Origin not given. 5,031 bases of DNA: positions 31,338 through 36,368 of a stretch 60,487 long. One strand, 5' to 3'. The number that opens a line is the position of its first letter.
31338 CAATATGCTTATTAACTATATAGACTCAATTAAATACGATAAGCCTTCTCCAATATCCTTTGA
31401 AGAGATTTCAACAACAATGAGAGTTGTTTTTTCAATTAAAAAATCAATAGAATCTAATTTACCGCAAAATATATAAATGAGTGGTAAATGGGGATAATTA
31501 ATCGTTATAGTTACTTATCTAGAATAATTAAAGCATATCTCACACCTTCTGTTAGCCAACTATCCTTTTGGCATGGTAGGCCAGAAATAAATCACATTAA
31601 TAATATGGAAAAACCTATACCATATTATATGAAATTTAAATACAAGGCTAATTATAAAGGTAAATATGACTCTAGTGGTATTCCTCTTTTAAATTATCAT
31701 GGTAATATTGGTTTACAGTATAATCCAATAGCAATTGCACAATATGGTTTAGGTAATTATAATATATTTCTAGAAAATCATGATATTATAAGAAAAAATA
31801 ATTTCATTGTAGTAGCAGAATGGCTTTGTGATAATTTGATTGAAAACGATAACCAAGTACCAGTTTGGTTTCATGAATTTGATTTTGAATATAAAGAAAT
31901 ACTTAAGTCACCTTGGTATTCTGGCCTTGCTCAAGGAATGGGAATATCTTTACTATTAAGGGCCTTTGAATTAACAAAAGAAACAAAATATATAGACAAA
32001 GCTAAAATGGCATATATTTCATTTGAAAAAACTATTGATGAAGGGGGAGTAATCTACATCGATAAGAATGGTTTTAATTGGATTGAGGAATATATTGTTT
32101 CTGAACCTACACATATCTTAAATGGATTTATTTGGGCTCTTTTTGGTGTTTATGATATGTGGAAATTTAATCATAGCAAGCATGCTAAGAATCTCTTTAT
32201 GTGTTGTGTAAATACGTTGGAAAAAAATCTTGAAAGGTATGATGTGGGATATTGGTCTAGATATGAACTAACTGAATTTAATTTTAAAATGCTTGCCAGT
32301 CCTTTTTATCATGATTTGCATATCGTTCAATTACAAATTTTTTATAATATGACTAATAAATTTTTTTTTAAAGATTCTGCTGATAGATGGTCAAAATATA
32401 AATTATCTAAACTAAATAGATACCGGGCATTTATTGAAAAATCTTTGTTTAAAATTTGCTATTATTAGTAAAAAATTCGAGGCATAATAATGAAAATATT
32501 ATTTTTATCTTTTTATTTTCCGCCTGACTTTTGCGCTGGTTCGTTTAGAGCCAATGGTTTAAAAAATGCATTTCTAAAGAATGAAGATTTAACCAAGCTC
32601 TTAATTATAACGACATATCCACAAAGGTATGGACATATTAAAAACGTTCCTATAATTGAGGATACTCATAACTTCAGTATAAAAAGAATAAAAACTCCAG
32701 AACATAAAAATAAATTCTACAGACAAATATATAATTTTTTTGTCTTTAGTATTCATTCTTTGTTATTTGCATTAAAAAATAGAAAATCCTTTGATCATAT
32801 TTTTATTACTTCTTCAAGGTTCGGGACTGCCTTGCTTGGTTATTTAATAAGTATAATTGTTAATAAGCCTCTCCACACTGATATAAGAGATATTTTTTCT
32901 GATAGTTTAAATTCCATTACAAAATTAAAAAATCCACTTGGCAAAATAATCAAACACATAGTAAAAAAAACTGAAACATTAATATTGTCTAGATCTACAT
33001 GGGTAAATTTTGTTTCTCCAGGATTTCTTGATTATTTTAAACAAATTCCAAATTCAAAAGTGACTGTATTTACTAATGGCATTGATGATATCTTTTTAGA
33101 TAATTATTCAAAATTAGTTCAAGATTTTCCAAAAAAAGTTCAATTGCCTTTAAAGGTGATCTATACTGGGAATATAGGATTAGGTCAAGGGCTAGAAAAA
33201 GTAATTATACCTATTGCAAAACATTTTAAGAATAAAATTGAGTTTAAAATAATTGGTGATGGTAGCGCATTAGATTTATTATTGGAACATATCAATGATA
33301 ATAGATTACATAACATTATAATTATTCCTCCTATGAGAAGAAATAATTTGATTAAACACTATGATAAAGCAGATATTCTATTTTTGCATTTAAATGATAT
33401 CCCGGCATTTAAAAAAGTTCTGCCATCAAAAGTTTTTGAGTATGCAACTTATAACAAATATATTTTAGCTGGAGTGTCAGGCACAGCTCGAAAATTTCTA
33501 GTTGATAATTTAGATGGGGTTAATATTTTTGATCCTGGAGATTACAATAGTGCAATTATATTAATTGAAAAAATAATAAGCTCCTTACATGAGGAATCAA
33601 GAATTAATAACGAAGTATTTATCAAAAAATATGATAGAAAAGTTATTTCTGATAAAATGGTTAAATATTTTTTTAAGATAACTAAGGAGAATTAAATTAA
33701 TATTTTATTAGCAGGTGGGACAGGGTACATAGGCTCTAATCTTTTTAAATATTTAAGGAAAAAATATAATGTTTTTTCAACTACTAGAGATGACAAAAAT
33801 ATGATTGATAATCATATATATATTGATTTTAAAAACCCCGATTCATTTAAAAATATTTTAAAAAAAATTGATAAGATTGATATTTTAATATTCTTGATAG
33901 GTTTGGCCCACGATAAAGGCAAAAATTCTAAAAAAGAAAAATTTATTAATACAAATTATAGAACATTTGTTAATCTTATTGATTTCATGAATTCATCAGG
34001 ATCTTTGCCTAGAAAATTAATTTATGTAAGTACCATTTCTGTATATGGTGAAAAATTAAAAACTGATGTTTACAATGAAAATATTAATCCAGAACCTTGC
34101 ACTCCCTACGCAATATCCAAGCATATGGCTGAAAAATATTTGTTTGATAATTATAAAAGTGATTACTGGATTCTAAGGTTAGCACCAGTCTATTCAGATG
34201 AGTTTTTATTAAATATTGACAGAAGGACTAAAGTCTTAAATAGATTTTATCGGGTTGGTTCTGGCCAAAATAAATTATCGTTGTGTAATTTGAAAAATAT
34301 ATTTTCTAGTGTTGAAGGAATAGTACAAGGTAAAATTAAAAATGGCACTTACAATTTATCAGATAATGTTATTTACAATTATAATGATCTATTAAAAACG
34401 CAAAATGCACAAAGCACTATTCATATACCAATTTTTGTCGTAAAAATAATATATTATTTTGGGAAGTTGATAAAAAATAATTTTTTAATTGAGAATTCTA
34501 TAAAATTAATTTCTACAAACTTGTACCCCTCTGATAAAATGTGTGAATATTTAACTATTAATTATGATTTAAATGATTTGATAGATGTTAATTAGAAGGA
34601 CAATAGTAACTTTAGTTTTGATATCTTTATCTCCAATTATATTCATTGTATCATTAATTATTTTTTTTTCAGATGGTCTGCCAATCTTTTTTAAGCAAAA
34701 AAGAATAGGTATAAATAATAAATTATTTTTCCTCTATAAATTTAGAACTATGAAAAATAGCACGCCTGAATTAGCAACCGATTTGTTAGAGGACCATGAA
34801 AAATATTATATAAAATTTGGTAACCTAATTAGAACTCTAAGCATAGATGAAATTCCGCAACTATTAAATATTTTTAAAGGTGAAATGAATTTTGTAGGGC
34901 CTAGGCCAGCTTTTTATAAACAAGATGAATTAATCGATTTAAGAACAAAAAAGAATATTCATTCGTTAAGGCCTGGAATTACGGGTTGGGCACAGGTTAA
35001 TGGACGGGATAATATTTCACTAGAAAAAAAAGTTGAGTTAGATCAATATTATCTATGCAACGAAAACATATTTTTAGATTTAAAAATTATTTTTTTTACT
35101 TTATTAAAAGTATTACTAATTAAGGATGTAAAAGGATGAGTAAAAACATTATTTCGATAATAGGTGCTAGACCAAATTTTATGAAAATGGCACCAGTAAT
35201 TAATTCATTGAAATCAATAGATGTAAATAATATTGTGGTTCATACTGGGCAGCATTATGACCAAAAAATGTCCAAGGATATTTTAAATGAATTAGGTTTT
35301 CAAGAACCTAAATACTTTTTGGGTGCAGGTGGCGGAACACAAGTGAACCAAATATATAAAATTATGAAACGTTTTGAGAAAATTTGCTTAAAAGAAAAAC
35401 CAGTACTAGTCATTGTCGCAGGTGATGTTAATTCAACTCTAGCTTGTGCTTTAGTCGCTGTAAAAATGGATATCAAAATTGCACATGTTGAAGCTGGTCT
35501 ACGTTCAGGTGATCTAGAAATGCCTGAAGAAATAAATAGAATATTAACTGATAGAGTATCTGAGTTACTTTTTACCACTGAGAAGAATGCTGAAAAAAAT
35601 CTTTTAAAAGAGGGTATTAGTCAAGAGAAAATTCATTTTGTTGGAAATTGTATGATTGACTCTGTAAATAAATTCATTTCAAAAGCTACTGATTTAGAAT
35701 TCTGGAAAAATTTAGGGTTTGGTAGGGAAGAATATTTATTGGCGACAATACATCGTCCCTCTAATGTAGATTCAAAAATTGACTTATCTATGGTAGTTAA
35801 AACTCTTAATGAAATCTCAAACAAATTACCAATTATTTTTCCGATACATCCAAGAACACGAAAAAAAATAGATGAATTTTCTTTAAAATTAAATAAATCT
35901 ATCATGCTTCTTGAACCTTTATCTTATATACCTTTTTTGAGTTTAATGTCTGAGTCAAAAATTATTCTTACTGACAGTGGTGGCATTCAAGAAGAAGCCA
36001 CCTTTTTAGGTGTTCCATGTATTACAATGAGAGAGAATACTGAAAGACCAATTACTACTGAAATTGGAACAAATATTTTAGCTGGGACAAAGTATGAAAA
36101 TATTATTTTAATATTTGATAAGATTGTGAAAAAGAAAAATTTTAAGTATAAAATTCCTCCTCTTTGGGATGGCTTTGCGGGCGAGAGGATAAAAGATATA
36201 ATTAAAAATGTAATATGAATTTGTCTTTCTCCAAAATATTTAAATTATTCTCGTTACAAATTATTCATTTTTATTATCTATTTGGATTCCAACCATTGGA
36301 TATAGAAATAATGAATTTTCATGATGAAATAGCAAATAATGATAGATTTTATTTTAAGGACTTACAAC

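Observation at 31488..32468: Bacterial homologue of the animal heparan-sulfate D-glucuronyl C5-epimerase in the island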

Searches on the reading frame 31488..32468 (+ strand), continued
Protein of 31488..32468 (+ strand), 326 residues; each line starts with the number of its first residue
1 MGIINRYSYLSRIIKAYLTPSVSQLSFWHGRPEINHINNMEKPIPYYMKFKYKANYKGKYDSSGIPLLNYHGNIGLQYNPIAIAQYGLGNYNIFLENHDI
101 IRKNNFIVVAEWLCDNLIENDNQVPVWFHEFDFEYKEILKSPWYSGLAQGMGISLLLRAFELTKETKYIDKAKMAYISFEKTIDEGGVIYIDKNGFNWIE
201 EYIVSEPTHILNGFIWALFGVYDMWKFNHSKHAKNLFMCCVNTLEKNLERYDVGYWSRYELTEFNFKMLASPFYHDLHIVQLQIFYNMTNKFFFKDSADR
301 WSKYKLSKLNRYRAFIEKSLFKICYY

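Call 74: search_protein_representatives(protein=window:31488-32465:+)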
Query: 326 residues. Proteins with E-value up to 0.001 (for the whole library): 4623; up to 1e-10: 3131; up to 1e-30: 432. The best 150 are listed.
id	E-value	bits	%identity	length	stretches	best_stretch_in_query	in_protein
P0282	3.0e-101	355.4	50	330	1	5-326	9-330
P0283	1.5e-93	330.0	50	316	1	16-326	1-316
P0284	5.9e-88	311.7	45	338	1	5-326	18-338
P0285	1.0e-86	307.5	46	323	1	5-326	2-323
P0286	3.2e-84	299.4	47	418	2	104-326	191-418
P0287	1.5e-81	290.6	45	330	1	5-326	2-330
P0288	1.6e-77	277.4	44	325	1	5-326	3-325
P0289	2.0e-75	270.4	55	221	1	109-326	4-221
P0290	2.1e-69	250.6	38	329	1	12-323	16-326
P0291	3.6e-69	249.9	42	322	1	22-326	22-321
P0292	4.0e-67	243.1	43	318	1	2-326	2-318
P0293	1.0e-65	238.5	44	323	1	53-324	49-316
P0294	1.8e-65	237.7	42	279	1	48-325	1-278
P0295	1.8e-63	231.2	38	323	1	17-326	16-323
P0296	4.2e-63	229.9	38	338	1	5-323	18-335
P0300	3.2e-60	220.4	41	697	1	25-323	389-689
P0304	8.3e-59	215.8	36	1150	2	105-290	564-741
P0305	8.5e-59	215.8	44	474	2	59-265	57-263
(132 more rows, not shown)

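Call 79: list_cluster_members(proteins=[P0006, P0027, P0037, P0048, P0083, P0025, P0286, P0305, P0300, P0304])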
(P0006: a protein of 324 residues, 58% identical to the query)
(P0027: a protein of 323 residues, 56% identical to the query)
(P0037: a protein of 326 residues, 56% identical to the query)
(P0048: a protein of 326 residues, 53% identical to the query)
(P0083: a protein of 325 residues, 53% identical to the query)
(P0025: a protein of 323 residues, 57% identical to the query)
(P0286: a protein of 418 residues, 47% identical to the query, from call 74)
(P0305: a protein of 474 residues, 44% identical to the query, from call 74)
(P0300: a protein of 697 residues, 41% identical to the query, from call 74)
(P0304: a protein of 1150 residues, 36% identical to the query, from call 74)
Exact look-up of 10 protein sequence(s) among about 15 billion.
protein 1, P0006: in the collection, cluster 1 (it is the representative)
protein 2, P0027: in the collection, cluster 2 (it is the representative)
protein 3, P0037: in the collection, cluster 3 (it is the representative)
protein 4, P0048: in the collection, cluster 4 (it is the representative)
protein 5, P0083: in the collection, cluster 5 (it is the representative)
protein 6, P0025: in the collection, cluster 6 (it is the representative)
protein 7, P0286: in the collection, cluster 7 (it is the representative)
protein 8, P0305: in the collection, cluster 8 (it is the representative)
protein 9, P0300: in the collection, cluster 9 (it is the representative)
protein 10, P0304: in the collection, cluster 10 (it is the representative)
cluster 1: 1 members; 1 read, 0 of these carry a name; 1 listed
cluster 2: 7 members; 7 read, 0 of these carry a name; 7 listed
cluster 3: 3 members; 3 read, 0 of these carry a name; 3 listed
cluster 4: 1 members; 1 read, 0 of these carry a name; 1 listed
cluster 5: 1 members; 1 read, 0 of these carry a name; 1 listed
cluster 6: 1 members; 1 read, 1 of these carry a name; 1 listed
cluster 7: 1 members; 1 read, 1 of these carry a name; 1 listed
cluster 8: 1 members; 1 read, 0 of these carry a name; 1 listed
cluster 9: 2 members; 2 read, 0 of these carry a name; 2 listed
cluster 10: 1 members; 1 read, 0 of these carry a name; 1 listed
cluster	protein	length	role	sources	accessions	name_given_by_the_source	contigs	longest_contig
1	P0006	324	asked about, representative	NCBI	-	-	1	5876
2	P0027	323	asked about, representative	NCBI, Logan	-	-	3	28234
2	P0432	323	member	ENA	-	-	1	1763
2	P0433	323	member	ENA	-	-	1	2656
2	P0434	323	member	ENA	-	-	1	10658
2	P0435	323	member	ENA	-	-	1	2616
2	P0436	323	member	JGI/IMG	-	-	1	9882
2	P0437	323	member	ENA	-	-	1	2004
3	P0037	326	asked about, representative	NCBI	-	-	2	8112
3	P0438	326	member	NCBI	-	-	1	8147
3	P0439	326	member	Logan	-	-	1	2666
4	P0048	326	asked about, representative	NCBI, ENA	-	-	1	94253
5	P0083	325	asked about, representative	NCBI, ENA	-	-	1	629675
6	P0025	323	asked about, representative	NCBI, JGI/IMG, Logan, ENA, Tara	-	strand:- start:26396 stop:27367 length:972 start_codon:yes stop_codon:yes ...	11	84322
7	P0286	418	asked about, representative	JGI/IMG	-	hypothetical protein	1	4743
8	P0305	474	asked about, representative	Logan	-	-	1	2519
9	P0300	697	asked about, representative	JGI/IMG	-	-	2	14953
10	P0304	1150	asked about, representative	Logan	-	-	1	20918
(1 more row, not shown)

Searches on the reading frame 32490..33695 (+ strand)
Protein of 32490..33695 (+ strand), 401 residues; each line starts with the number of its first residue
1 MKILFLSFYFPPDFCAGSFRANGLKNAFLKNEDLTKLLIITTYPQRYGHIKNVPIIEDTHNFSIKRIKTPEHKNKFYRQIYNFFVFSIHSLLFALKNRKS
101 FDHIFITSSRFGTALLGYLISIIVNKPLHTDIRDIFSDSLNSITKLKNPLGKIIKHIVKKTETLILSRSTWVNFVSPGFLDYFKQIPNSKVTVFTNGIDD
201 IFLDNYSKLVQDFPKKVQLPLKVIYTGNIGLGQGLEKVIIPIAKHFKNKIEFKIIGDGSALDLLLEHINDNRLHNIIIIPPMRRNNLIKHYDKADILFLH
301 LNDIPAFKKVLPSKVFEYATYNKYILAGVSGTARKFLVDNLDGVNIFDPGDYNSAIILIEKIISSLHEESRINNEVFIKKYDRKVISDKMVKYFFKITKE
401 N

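Call 6: search_protein_families(library=pfam, proteins=[window:32490-33695:+], max_evalue=0.001)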
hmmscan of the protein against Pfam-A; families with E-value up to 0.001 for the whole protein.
window:32490-33695:+ (401 aa): 1 family
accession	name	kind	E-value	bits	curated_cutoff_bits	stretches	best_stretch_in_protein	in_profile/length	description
PF00534.26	Glycos_transf_1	-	6.8e-07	29.4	26.4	1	221-369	16-162/172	Glycosyl transferases group 1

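Call 29: search_protein_families(library=ncbifam, proteins=[window:32490-33695:+], max_evalue=0.00001)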
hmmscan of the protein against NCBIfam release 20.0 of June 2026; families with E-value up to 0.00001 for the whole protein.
window:32490-33695:+ (401 aa): 2 families
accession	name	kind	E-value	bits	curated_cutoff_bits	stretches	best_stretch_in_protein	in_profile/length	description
NF007640.0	PRK10307.1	subfamily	7.1e-11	41.6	276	1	151-371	154-378/411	WcaI family glycosyltransferase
TIGR04007.1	wcaI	equivalog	2.7e-06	26.3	800.45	1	212-317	220-327/407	colanic acid biosynthesis glycosyltransferase WcaI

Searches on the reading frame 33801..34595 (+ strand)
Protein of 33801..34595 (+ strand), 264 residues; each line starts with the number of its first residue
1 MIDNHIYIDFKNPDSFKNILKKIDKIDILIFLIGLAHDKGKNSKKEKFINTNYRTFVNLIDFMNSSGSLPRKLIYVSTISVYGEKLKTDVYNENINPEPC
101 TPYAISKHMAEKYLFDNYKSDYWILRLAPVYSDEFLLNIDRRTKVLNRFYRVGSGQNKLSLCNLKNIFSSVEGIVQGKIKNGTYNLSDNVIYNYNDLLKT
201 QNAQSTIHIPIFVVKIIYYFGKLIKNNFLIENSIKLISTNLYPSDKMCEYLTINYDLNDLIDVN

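Call 7: search_protein_families(library=pfam, proteins=[window:33801-34595:+], max_evalue=0.001)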
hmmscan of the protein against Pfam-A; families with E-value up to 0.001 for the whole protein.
window:33801-34595:+ (264 aa): 4 families
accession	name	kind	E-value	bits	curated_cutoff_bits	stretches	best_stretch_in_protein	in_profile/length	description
PF01370.27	Epimerase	-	7.6e-18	65.2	20.9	1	6-150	46-190/240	NAD dependent epimerase/dehydratase family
PF16363.11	GDP_Man_Dehyd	-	3.3e-10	40.4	27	1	6-126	57-175/332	GDP-mannose 4,6 dehydratase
PF01073.25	3Beta_HSD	-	2.4e-06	27.2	22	1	5-115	49-158/280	3-beta hydroxysteroid dehydrogenase/isomerase family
PF04321.23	RmlD_sub_bind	-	2.9e-06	27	27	1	71-133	94-154/287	RmlD substrate binding domain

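Call 29: search_protein_families(library=ncbifam, proteins=[window:33801-34595:+], max_evalue=0.00001)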
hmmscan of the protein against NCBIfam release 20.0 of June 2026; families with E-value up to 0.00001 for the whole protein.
window:33801-34595:+ (264 aa): 3 families
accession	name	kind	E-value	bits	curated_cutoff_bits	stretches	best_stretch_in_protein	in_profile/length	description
TIGR02197.1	heptose_epim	equivalog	4.5e-09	35.9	274.6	1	5-118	44-153/316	ADP-glyceromanno-heptose 6-epimerase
TIGR01179.1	galE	equivalog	5.8e-09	35.2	262.3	1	9-122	55-164/332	UDP-glucose 4-epimerase GalE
NF007956.0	PRK10675.1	subfamily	2.3e-06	27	394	1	9-121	58-167/338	UDP-glucose 4-epimerase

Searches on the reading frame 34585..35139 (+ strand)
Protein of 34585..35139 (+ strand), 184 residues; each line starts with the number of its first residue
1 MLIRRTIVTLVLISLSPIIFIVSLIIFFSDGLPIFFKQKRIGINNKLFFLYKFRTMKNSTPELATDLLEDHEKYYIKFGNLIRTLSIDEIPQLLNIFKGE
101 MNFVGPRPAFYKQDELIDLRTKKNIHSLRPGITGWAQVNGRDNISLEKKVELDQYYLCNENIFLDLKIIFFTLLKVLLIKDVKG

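Call 7: search_protein_families(library=pfam, proteins=[window:34585-35139:+], max_evalue=0.001)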
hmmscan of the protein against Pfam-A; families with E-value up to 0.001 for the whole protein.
window:34585-35139:+ (184 aa): 1 family
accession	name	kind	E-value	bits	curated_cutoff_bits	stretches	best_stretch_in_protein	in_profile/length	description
PF02397.22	Bac_transf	-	3.3e-53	180.3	27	1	7-177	8-178/179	Bacterial sugar transferase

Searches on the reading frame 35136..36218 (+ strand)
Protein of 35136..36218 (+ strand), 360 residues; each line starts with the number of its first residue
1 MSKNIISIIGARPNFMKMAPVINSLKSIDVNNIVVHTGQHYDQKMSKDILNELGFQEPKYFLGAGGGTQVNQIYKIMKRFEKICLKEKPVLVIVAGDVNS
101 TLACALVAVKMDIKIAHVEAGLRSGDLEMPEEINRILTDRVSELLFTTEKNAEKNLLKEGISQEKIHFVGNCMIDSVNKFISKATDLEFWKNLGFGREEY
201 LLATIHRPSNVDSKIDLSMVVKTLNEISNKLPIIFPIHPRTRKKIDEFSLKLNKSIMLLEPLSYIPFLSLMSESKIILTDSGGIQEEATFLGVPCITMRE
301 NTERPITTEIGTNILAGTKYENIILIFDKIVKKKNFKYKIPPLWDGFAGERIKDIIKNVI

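Call 7: search_protein_families(library=pfam, proteins=[window:35136-36218:+], max_evalue=0.001)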
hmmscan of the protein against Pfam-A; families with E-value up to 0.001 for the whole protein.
window:35136-36218:+ (360 aa): 2 families
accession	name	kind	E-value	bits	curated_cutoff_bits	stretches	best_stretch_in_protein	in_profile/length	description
PF02350.25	Epimerase_2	-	8.8e-102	340.9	30.6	1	29-357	8-347/347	UDP-N-acetylglucosamine 2-epimerase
PF04007.18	DUF354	-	7.5e-05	22.4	22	1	147-297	131-284/349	Protein of unknown function (DUF354)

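Call 29: search_protein_families(library=ncbifam, proteins=[window:35136-36218:+], max_evalue=0.00001)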
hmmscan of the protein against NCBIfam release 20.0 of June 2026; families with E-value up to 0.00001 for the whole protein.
window:35136-36218:+ (360 aa): 2 families
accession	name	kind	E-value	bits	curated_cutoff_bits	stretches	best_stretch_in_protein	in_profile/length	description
TIGR00236.1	wecB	equivalog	1.3e-98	330.5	210.15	1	5-358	3-364/366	non-hydrolyzing UDP-N-acetylglucosamine 2-epimerase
TIGR03568.1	NeuC_NnaA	equivalog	8e-25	87.5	235.9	1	3-298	1-306/365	UDP-N-acetylglucosamine 2-epimerase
